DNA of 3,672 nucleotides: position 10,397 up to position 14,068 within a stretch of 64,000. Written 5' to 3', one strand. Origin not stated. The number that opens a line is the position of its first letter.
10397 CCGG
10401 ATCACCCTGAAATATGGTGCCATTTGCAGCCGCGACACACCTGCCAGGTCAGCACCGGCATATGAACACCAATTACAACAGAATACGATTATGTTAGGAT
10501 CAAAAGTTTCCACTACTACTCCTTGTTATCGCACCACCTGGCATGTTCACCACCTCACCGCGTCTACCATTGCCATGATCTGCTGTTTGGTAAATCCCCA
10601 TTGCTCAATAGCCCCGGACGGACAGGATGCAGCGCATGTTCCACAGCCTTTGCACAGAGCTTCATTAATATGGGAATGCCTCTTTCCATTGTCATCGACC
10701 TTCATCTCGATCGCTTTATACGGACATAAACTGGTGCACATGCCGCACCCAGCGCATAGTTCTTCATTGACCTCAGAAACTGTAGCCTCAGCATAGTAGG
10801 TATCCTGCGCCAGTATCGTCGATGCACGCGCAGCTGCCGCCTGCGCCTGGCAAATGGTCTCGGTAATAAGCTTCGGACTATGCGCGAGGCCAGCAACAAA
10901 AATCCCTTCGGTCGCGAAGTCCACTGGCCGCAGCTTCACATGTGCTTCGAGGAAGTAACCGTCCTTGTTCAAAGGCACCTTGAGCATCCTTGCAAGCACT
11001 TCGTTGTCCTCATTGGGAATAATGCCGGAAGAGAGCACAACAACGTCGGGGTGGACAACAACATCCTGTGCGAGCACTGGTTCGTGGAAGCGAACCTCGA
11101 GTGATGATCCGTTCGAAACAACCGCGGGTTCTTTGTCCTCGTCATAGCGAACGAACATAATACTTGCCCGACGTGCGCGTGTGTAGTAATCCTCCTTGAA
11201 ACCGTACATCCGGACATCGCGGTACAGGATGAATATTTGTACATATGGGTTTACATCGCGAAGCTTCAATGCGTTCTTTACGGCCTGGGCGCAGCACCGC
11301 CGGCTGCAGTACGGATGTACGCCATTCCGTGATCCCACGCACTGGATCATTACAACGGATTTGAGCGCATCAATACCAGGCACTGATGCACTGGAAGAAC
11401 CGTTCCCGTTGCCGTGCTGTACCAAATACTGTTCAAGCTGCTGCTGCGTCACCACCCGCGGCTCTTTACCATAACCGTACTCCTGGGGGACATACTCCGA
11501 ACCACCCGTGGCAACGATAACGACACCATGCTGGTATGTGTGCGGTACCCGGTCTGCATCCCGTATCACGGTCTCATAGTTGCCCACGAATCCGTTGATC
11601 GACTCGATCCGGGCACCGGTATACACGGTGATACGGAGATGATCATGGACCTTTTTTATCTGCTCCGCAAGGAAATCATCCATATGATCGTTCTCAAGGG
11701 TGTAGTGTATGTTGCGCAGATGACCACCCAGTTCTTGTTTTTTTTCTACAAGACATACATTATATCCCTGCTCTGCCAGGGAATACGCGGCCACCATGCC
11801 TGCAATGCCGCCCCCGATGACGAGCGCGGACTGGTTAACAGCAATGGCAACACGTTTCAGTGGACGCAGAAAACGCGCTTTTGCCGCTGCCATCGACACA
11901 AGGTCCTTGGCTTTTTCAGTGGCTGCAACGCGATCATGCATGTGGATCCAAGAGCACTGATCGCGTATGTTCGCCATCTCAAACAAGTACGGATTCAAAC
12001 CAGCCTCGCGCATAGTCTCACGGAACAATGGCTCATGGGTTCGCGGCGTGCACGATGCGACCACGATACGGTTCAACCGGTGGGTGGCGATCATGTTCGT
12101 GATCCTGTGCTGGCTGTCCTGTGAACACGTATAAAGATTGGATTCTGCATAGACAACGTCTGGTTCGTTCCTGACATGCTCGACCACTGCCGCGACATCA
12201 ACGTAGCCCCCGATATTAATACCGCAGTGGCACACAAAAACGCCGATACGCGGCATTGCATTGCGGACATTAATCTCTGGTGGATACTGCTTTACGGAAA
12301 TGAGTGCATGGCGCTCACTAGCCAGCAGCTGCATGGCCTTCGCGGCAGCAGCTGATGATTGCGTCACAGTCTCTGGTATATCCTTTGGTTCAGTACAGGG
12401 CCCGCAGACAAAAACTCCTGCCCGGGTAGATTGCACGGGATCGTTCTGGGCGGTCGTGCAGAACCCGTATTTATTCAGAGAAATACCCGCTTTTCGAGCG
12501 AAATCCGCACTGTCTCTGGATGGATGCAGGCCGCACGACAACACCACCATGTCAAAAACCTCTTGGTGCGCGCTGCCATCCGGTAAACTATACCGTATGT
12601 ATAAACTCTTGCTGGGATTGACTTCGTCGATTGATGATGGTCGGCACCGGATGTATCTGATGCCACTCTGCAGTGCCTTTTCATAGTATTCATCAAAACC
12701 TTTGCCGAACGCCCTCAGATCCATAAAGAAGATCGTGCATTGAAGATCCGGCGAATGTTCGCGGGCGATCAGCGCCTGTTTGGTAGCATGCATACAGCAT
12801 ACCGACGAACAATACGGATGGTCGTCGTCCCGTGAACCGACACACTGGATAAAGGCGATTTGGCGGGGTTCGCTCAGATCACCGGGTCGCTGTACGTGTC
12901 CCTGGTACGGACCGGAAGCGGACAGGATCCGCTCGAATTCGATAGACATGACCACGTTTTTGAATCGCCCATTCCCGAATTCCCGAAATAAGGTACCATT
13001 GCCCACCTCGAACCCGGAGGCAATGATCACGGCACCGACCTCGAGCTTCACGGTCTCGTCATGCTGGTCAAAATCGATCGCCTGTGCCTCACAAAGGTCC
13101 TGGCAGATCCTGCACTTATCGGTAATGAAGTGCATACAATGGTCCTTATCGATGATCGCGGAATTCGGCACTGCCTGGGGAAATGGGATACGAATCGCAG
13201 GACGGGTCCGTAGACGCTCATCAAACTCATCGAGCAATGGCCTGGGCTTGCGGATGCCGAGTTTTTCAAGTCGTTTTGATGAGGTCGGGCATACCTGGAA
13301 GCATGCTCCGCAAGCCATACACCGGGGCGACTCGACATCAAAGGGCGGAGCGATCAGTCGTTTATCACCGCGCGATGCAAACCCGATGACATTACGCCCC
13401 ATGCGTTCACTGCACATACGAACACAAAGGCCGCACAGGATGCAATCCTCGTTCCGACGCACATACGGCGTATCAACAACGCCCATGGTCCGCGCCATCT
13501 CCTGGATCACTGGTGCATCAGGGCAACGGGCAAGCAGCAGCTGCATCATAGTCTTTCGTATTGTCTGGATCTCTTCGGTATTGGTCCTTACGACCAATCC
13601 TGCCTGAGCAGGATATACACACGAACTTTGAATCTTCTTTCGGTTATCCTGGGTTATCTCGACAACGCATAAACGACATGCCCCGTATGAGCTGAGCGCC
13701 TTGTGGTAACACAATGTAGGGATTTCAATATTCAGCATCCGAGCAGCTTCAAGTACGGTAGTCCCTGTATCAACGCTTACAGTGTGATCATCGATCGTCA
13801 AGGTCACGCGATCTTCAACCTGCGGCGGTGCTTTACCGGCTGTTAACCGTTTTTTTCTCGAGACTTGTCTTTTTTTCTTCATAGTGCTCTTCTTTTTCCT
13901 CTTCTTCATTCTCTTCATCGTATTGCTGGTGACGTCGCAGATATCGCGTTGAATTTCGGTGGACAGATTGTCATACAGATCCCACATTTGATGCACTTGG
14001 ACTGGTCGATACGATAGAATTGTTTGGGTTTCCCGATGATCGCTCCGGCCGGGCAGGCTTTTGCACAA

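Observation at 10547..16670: HdrA physically fused to a HydBC/NuoEF-type NADH module: two candidate bifurcating flavins in one three-gene unit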

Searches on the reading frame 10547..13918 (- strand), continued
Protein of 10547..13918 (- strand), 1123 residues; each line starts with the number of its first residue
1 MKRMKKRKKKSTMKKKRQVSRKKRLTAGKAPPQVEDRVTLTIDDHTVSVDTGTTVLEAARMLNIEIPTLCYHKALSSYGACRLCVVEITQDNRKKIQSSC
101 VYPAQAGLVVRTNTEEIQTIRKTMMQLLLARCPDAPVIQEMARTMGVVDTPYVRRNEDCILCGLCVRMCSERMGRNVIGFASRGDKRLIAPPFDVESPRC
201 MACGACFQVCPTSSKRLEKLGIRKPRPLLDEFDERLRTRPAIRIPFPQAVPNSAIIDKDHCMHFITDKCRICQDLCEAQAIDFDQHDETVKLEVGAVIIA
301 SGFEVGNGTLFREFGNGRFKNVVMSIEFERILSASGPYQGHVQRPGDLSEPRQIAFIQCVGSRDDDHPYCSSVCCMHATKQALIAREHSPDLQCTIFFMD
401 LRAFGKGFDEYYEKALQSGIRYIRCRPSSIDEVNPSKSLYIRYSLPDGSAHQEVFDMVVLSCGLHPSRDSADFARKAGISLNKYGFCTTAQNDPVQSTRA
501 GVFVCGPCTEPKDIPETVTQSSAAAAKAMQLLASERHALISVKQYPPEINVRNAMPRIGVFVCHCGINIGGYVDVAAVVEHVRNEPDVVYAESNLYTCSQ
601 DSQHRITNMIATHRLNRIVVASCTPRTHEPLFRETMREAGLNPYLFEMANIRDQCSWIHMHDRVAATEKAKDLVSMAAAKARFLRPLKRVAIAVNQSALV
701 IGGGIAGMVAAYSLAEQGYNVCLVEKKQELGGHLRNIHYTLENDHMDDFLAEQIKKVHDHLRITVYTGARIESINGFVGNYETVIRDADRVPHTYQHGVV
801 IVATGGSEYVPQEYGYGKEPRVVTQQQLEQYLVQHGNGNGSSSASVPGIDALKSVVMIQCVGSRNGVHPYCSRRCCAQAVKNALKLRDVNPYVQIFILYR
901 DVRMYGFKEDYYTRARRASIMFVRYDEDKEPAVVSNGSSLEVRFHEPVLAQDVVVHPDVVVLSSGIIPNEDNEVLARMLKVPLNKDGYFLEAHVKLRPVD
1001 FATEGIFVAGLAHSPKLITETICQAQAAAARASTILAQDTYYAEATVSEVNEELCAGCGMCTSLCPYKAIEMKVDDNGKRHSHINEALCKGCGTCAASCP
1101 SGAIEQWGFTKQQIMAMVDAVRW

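Call 50: search_solved_structures(query=window:10547-13276:-, max_evalue=1e-100, show_alignments=1)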
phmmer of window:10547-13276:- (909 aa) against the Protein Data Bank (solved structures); distinct sequences matched with E-value up to 1e-100: 5.
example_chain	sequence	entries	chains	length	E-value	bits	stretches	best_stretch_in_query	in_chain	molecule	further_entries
5odc_A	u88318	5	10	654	1.4e-164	552.4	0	342-572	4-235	Heterodisulfide reductase, subunit A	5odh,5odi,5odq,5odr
8rvu_a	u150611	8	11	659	8.4e-162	543.2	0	341-573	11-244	H(2):CoB-CoM heterodisulfide,ferredoxin reductase subunit A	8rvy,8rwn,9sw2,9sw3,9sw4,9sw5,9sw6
8rvv_A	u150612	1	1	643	2.5e-161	541.7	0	342-572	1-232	H(2):CoB-CoM heterodisulfide,ferredoxin reductase subunit A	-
9sfi_A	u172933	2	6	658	8.2e-141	473.8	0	16-228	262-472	CoB--CoM heterodisulfide reductase iron-sulfur subunit A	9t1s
7bkb_A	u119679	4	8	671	2.5e-135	455.6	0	338-576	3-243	CoB--CoM heterodisulfide reductase iron-sulfur subunit A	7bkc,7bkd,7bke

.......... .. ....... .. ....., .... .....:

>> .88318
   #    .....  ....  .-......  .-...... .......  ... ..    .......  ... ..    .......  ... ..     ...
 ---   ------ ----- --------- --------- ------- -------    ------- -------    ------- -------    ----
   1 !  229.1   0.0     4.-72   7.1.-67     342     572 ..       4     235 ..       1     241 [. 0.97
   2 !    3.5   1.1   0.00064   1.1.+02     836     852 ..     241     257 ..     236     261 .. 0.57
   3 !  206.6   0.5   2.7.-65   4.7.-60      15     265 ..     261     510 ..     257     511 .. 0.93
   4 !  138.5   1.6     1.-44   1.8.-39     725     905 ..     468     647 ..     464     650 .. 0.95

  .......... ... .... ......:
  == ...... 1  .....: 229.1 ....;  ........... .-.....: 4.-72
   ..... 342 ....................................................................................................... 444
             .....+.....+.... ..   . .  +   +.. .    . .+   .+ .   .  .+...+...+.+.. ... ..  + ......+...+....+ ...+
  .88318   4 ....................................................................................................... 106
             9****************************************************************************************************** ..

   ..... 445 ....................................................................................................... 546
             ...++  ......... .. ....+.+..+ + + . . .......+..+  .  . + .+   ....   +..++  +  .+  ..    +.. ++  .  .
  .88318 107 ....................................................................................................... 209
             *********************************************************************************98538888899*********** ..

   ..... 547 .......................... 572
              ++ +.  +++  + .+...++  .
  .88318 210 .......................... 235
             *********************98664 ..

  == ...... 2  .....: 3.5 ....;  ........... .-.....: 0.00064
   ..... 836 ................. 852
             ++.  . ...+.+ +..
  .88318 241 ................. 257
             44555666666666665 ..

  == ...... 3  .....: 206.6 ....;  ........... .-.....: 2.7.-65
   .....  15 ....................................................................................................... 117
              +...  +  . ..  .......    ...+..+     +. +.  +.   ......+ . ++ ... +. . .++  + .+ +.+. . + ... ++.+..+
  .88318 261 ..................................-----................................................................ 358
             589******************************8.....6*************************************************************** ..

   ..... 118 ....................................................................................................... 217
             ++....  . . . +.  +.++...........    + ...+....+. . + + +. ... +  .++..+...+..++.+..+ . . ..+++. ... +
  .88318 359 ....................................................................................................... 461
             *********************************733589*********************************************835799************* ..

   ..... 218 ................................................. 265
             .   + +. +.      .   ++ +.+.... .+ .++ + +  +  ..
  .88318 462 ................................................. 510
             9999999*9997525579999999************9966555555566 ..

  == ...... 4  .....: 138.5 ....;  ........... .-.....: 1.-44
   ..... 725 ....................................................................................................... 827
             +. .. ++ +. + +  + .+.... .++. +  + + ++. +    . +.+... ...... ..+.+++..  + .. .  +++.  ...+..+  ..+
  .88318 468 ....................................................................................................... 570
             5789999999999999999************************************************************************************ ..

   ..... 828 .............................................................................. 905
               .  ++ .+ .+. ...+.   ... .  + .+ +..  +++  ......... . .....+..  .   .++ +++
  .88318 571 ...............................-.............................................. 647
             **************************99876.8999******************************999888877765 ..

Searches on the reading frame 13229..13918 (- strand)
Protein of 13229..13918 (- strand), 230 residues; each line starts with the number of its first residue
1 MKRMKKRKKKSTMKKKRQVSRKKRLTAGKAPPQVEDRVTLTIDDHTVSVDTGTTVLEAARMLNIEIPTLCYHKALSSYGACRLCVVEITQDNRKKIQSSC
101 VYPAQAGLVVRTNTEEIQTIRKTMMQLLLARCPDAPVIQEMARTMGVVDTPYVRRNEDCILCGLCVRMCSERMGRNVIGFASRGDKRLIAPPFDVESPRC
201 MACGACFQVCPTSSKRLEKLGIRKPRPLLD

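Call 51: search_solved_structures(query=window:13229-13918:-, max_evalue=1e-25, show_alignments=2)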
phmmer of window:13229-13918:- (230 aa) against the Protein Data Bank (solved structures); distinct sequences matched with E-value up to 1e-25: 7.
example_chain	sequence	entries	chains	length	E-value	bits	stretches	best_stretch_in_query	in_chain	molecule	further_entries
9mqx_A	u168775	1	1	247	2.3e-39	138.5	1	36-213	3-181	NADH:ubiquinone oxidoreductase chain G-like protein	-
8a6t_A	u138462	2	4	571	1.5e-30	109.7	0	37-130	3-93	Electron bifurcating hydrogenase subunit HydA1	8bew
8oh5_C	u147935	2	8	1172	6.8e-30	107.6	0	37-129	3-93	Formate dehydrogenase-O, major subunit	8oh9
9bov_A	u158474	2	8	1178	6e-29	104.5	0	38-131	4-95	Molybdopterin oxidoreductase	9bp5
7q4v_A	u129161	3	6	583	1.1e-26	97.1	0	38-131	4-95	Iron hydrogenase HydA1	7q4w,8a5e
7t2r_A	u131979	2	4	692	1.7e-26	96.5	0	37-130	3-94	NiFe hydrogenase subunit A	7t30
7p5h_A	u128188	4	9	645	1.9e-26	96.3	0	49-131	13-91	Fe-hydrogenase, subunit alpha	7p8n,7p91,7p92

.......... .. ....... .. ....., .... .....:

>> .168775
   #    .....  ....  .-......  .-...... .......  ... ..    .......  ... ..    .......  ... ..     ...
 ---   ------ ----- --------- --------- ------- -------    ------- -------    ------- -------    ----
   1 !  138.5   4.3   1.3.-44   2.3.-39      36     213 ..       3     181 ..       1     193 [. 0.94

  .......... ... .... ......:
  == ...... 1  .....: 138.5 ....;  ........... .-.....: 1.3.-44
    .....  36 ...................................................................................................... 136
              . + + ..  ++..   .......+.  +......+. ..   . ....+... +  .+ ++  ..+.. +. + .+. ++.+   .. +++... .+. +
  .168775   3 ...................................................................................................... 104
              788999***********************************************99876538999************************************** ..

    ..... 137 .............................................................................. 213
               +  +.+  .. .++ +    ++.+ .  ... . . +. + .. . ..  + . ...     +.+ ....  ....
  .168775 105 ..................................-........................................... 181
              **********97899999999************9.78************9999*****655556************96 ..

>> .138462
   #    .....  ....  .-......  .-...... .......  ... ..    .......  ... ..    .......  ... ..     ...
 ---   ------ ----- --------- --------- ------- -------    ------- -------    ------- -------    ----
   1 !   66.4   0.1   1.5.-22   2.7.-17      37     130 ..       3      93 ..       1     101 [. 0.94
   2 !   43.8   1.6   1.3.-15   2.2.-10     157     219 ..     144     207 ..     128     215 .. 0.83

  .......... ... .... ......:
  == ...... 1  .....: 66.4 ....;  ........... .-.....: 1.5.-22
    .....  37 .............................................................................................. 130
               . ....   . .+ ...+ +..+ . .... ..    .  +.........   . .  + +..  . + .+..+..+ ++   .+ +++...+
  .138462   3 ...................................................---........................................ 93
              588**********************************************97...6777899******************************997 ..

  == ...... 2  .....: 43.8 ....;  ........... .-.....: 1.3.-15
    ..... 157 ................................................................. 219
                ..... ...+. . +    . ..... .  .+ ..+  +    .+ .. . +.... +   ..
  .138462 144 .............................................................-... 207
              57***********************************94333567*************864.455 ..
